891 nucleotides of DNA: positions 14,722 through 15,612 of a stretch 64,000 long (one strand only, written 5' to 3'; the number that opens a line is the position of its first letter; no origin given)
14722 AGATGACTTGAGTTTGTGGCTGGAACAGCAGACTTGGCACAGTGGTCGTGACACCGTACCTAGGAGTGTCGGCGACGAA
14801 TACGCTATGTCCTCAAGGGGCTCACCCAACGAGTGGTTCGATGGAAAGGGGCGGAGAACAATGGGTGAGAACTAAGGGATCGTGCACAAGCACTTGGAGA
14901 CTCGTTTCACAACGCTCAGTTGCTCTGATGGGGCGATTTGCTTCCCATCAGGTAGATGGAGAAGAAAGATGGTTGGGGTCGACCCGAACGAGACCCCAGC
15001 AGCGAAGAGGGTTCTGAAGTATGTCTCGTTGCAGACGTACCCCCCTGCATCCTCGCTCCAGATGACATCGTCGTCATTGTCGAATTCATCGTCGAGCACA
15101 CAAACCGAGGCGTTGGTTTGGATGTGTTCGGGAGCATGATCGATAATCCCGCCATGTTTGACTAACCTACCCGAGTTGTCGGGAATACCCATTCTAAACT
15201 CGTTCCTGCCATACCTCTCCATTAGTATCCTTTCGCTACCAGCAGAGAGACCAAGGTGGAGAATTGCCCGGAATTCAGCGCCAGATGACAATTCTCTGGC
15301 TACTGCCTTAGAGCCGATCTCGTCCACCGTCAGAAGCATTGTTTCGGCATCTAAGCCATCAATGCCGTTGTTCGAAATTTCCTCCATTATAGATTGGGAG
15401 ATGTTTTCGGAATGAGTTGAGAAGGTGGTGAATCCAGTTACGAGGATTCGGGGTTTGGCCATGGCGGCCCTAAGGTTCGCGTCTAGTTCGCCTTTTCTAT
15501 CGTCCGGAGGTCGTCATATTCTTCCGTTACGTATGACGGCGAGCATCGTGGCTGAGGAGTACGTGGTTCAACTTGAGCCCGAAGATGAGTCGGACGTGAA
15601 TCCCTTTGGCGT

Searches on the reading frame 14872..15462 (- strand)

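Call 5: search_protein_families(library=pfam, proteins=[window:14872-15462:-], max_evalue=0.001)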
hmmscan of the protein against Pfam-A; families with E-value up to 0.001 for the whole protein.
window:14872-15462:- (196 aa): 1 family
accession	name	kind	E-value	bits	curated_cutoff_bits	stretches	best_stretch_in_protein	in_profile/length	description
PF01470.22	Peptidase_C15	-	9.2e-09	36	22.7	1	5-152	2-150/204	Pyroglutamyl peptidase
